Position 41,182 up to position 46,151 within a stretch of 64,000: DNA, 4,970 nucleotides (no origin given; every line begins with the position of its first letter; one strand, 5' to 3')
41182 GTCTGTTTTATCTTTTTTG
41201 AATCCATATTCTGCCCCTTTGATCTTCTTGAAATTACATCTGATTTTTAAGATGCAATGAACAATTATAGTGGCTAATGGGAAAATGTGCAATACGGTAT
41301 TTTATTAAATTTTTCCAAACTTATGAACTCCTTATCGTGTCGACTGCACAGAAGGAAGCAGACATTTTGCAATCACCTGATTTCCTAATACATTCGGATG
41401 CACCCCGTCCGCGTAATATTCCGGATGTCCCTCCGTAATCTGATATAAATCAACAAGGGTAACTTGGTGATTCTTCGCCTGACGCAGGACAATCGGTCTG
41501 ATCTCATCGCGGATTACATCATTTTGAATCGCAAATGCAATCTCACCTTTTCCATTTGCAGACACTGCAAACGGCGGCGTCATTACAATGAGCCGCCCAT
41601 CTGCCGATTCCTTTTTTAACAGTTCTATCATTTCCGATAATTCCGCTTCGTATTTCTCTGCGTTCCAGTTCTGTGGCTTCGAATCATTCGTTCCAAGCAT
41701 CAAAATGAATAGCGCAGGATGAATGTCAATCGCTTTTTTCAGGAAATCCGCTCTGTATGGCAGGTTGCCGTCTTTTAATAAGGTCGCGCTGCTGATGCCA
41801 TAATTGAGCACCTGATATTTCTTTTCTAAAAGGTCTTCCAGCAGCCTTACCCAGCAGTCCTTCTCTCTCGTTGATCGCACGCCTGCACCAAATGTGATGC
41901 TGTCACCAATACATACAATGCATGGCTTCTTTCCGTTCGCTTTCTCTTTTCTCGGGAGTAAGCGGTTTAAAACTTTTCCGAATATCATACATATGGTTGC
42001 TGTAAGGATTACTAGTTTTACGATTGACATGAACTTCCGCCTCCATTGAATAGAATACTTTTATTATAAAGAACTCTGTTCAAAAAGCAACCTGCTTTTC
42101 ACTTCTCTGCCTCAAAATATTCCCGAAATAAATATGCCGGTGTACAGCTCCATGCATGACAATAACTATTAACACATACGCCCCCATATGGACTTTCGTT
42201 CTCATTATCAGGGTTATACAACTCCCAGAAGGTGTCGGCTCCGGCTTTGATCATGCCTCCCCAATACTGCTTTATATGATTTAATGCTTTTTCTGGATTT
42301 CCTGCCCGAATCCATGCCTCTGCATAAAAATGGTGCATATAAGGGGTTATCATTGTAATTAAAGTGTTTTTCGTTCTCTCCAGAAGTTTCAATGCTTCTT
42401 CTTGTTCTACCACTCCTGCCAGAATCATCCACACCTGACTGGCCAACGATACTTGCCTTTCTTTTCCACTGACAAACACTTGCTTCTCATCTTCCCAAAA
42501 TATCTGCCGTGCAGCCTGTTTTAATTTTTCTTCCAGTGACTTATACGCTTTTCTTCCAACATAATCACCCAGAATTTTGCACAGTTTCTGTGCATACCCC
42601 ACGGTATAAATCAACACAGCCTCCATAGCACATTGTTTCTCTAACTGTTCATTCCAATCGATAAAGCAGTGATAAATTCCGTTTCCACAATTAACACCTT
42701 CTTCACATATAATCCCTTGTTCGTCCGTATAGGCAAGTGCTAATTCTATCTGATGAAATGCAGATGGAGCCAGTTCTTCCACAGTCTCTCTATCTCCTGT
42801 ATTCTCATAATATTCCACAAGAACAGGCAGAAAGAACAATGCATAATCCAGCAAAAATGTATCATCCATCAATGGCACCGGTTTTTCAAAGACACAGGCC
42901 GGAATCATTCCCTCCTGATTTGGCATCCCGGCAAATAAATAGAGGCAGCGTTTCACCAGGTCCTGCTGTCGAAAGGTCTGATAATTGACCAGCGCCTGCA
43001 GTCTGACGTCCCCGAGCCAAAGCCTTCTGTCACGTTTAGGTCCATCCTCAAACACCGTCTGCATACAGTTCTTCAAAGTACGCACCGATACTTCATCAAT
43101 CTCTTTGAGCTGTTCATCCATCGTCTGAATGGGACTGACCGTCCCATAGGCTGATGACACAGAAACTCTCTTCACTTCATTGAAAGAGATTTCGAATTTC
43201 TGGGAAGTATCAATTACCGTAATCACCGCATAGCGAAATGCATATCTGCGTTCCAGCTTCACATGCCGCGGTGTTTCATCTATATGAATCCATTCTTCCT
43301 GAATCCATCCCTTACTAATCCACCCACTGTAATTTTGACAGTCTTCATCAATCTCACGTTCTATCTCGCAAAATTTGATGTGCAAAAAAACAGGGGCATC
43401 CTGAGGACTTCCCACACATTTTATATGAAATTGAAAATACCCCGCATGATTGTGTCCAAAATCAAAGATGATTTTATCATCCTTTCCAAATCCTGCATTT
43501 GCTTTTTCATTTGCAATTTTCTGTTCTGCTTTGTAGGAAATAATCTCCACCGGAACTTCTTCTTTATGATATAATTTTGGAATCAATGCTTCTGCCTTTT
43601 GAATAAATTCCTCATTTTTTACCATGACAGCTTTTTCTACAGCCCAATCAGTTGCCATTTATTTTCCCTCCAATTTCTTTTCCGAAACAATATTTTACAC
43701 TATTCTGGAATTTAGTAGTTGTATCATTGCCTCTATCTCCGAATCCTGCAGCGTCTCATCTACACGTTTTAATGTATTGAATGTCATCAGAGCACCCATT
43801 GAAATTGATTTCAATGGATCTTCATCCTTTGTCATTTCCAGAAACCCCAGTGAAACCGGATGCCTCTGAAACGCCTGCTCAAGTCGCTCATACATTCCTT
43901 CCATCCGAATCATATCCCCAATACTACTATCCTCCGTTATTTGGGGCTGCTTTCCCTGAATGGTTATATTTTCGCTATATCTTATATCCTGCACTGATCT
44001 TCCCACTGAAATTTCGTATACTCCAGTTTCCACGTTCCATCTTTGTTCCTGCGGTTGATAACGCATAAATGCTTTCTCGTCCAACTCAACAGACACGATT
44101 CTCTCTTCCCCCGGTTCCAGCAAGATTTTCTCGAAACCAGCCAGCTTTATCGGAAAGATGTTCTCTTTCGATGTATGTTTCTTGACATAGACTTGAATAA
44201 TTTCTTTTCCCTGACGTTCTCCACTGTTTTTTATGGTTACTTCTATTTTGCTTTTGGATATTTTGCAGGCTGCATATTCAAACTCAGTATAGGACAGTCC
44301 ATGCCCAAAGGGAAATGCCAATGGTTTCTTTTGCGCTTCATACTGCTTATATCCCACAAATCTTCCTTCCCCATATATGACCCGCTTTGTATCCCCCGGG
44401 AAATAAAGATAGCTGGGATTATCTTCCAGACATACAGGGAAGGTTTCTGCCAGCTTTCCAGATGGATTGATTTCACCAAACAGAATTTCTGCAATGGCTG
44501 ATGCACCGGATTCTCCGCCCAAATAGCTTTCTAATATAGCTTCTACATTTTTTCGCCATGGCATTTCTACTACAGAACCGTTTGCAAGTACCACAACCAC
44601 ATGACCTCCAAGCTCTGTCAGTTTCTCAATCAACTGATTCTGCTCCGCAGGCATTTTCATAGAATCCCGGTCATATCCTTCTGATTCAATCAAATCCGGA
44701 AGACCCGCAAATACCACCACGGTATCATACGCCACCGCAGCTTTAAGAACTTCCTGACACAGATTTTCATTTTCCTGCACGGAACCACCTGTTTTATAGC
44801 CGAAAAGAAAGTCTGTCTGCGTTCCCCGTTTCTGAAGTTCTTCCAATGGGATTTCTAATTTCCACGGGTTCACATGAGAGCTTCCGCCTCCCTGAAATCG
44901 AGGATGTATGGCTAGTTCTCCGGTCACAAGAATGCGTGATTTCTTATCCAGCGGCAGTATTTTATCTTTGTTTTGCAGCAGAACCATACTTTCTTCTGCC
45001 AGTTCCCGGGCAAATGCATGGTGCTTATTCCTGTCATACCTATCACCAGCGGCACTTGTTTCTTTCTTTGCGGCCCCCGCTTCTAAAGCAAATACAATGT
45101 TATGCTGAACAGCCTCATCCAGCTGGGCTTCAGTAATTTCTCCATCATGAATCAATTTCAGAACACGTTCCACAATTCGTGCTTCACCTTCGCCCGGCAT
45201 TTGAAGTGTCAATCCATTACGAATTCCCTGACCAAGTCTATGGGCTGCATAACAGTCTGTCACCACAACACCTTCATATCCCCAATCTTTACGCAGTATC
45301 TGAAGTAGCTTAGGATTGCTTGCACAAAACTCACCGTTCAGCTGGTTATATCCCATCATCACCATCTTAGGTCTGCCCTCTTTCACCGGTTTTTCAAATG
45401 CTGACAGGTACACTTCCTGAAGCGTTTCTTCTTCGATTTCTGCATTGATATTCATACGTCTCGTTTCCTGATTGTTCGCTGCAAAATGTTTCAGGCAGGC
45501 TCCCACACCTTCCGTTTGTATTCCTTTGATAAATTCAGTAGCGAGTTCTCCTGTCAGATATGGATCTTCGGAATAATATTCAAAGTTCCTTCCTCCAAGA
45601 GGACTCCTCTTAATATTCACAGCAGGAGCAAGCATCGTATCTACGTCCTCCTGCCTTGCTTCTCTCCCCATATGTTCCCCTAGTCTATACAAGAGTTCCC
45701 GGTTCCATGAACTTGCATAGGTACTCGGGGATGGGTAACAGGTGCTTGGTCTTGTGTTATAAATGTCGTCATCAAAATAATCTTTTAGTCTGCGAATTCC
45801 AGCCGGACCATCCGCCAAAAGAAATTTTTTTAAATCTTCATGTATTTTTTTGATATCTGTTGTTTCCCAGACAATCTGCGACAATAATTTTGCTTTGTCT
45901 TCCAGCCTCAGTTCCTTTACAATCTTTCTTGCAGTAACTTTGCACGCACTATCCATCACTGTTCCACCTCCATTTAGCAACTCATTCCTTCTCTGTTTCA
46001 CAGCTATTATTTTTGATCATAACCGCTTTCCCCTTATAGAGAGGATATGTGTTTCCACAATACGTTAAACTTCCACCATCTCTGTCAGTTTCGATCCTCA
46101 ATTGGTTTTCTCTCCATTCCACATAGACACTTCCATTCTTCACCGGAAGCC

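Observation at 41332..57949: ~16-kb glycoside cassette bracketed by an intact and a decayed copy of the same SGNH esterase gene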

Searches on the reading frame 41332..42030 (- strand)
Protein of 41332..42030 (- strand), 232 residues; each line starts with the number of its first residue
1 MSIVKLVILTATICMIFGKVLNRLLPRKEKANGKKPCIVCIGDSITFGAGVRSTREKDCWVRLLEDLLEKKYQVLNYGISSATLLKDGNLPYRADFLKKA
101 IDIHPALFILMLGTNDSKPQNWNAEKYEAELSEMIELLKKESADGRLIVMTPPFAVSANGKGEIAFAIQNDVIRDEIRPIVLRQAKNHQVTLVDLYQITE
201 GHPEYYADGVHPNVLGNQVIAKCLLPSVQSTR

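Call 5: search_protein_families(library=pfam, proteins=[window:41332-42030:-])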
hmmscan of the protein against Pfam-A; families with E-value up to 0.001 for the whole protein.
window:41332-42030:- (232 aa): 2 families
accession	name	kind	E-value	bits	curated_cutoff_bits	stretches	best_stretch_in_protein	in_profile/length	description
PF13472.12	Lipase_GDSL_2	-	1.4e-25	91.3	32.9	1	40-219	1-178/178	GDSL-like Lipase/Acylhydrolase family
PF00657.28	Lipase_GDSL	-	2.3e-20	74.1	23.6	1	38-224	1-208/208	GDSL-like Lipase/Acylhydrolase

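Call 11: find_encoding_contigs(protein=window:41332-42030:-, flank=10000, max_places=10)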
Protein window:41332-42030:- (232 aa): no gene with exactly this product is on record in the collection.

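Call 12: find_homologous_proteins(query=window:41332-42030:-)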
Query window:41332-42030:- (232 aa): 570 proteins with E <= 0.001 among 1251 candidates; the best 120 are listed.
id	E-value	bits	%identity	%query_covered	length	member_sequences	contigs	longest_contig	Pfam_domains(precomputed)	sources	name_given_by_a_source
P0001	4.7e-150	515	100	100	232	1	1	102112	PF13472.13,PF00657.29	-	-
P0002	3.7e-79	283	61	90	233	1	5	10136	PF13472.13,PF00657.29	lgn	-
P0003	6.0e-71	257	57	96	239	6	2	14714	PF13472.13,PF00657.29,PF16255.12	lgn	-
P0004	1.9e-64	235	52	88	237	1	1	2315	PF13472.13,PF00657.29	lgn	-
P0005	1.7e-63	232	54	95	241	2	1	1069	PF13472.13,PF00657.29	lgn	-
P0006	5.6e-63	231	56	86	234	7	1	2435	PF13472.13,PF00657.29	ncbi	-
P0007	8.4e-63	230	49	98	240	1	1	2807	PF13472.13,PF00657.29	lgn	-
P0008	1.4e-62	229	51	93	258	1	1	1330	PF13472.13,PF00657.29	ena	-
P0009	1.4e-62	229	52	88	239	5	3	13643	PF13472.13,PF00657.29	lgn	-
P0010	4.5e-62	228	47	97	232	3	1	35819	PF14606.13,PF13472.13,PF00657.29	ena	-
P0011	6.7e-62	227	53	88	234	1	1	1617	PF13472.13,PF00657.29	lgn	-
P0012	7.6e-62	227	50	97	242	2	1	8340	PF13472.13,PF00657.29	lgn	-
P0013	1.3e-61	226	54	88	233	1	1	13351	PF13472.13,PF00657.29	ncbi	-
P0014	2.5e-61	225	53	87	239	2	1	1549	PF13472.13,PF00657.29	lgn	-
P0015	2.6e-61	225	56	84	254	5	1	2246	PF13472.13,PF00657.29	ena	-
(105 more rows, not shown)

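Call 26: find_encoding_contigs(protein=P0002, flank=10000, max_places=5)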
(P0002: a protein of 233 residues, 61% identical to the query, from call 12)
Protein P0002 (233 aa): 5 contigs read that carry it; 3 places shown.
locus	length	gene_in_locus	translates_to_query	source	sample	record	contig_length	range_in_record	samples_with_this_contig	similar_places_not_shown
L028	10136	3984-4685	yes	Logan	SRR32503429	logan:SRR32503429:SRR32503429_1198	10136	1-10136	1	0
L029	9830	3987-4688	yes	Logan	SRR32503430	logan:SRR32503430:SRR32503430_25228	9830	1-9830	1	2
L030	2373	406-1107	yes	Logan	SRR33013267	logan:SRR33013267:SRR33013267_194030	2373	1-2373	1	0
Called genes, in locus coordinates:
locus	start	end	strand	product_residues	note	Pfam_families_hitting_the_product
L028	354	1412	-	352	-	PF12833:HTH_18, PF00165:HTH_AraC (weak)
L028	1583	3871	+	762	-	PF00933:Glyco_hydro_3, PF01915:Glyco_hydro_3_C, PF14310:Fn3-like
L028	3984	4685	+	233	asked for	PF00657:Lipase_GDSL, PF13472:Lipase_GDSL_2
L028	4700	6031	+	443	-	PF13347:MFS_2, PF07690:MFS_1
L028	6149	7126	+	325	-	PF20434:BD-FAE, PF07859:Abhydrolase_3, PF00326:Peptidase_S9 (faint)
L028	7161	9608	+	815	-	PF22666:Glyco_hydro_2_N2 (weak), PF00703:Glyco_hydro_2, PF02836:Glyco_hydro_2_C, PF16355:DUF4982, PF18565:Glyco_hydro2_C5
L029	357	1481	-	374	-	PF12833:HTH_18, PF00165:HTH_AraC (weak)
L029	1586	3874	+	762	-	PF00933:Glyco_hydro_3, PF01915:Glyco_hydro_3_C, PF14310:Fn3-like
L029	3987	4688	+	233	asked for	PF00657:Lipase_GDSL, PF13472:Lipase_GDSL_2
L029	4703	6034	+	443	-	PF13347:MFS_2, PF07690:MFS_1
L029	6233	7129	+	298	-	PF20434:BD-FAE, PF07859:Abhydrolase_3, PF00326:Peptidase_S9 (faint)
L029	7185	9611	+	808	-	PF22666:Glyco_hydro_2_N2 (weak), PF00703:Glyco_hydro_2, PF02836:Glyco_hydro_2_C, PF16355:DUF4982, PF18565:Glyco_hydro2_C5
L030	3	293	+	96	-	?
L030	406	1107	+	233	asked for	PF00657:Lipase_GDSL, PF13472:Lipase_GDSL_2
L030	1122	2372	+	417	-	?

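Call 27: find_encoding_contigs(protein=P0003, flank=10000, max_places=5)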
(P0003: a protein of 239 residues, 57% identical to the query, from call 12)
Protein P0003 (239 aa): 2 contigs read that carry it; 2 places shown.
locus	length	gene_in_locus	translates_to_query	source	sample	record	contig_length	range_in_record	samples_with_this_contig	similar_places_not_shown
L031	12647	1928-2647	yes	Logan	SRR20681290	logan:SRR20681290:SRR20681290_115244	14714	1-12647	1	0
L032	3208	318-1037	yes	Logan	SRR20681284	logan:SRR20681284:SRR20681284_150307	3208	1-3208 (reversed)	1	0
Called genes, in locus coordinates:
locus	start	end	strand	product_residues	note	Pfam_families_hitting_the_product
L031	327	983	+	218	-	PF00480:ROK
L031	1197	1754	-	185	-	-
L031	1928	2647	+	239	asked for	PF00657:Lipase_GDSL, PF13472:Lipase_GDSL_2, PF16255:Lipase_GDSL_lke (weak)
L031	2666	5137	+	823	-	PF01915:Glyco_hydro_3_C, PF14310:Fn3-like, PF00933:Glyco_hydro_3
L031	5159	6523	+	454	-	PF07690:MFS_1, PF13347:MFS_2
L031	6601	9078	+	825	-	PF01915:Glyco_hydro_3_C, PF14310:Fn3-like, PF00933:Glyco_hydro_3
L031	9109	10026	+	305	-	PF10340:Say1_Mug180, PF20434:BD-FAE, PF07859:Abhydrolase_3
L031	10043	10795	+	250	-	PF01522:Polysacc_deac_1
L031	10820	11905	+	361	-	PF00657:Lipase_GDSL, PF13472:Lipase_GDSL_2, PF14606:Lipase_GDSL_3 (weak)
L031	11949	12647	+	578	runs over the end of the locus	PF04616:Glyco_hydro_43, PF00754:F5_F8_type_C (weak), PF22633:F5_F8_type_C_2 (weak)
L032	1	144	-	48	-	?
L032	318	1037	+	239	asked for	PF00657:Lipase_GDSL, PF13472:Lipase_GDSL_2, PF16255:Lipase_GDSL_lke (weak)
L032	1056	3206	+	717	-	?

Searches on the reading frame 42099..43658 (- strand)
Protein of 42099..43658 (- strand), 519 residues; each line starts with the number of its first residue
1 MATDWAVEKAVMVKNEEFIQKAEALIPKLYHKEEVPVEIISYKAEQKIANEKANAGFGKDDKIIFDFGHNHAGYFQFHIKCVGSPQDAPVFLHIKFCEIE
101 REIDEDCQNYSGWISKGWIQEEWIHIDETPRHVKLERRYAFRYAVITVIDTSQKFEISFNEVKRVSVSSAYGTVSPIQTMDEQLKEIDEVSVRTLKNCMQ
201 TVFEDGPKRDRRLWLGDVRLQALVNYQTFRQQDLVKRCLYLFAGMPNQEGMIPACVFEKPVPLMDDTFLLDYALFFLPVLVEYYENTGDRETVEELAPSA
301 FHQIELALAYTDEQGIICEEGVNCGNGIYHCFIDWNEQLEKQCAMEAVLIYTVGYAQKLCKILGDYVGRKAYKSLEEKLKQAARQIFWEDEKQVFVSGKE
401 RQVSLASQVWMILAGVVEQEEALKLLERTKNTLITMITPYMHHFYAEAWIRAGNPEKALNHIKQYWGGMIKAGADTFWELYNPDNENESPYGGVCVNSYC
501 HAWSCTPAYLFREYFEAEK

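Call 5: search_protein_families(library=pfam, proteins=[window:42099-43658:-])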
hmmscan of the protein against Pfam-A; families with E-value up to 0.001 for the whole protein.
window:42099-43658:- (519 aa): 3 families
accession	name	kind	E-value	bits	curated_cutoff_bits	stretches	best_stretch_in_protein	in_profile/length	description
PF21104.3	Glyco_hydro_78_N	-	2.2e-40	137.9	27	1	46-163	22-139/142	Glycosyl hydrolase family 78 alpha-rhamnosidase N-terminal domain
PF17389.8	Bac_rhamnosid6H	-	2.8e-24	86.5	24.5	1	175-513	4-337/339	Bacterial alpha-L-rhamnosidase 6 hairpin glycosidase domain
PF17167.11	Glyco_hydro_94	-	0.00066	18.9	27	0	266-436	119-303/420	Glycosyl hydrolase 94 superfamily, catalytic domain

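Call 28: find_related_loci(query=window:42099-43658:-, collection=genome_contigs, flank=10000)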
Query window:42099-43658:- (519 aa) in genome_contigs; peptide patterns used: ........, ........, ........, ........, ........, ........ (x = any residue, [..] = any of these).
20 stretches matched a pattern; 9 encode a relative of the query (tblastn E <= 1e-3); 9 distinct loci.
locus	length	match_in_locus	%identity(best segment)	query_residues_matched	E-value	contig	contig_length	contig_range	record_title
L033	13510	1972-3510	62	1-513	0e+0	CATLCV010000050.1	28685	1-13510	MAG TPA_asm: uncultured Lachnospiraceae bacterium isolate MGG09759_1680015481 genome assembly, contig: ERR3199635_1604,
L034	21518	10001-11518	63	1-514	0e+0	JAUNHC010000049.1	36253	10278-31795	MAG: Eubacteriales bacterium isolate S27M_St_58 NODE_605_length_36253_cov_35.374496, whole genome shotgun sequence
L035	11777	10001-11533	48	13-518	9e-162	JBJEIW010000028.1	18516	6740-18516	MAG: Candidatus Ornithomonoglobus sp. isolate PUUB48_bin.020 NODE_1299_length_18516_cov_7.038297, whole genome shotgun s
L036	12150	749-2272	48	13-515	5e-161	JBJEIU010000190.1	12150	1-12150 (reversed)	MAG: Hominilimicola sp. isolate PUUB57_bin.024 NODE_2887_length_12150_cov_6.500124, whole genome shotgun sequence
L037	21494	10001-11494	47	15-519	1e-149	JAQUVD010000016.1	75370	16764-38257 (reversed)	MAG: Hespellia sp. isolate STD2_159 NODE_1110_length_75370_cov_9.125912_Sandtown_D2, whole genome shotgun sequence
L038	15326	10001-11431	41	15-515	5e-122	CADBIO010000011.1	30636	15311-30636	MAG: uncultured Erysipelotrichaceae bacterium isolate RUG14006 genome assembly, contig: RUG14006_asm_11, whole genome sh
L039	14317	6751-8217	46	17-512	1e-145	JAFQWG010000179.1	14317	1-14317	MAG: Agathobacter sp. isolate RGIG2208 Goat_Colon.Co__c2932172, whole genome shotgun sequence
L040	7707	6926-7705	47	1-270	6e-69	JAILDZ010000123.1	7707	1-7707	MAG: Lachnospiraceae bacterium isolate RUI033 k141_9629912_flag=1_multi=10.0000_len=7707, whole genome shotgun sequence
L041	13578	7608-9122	45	8-515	9e-146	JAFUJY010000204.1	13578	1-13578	MAG: Bacillota bacterium isolate RGIG4563 Roe_deer_Rectum-2__c466545, whole genome shotgun sequence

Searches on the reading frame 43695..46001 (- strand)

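Call 5: search_protein_families(library=pfam, proteins=[window:43695-46001:-])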
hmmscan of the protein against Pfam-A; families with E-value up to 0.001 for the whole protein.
window:43695-46001:- (768 aa): 3 families
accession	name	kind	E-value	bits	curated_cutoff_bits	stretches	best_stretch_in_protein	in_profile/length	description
PF01915.27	Glyco_hydro_3_C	-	1.7e-51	175.5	31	1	339-571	1-200/200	Glycosyl hydrolase family 3 C-terminal domain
PF00933.27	Glyco_hydro_3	-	1e-39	137.3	27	1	85-300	81-312/316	Glycosyl hydrolase family 3 N terminal domain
PF14310.12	Fn3-like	-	3.3e-17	62.8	25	1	600-669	1-70/71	Fibronectin type III-like domain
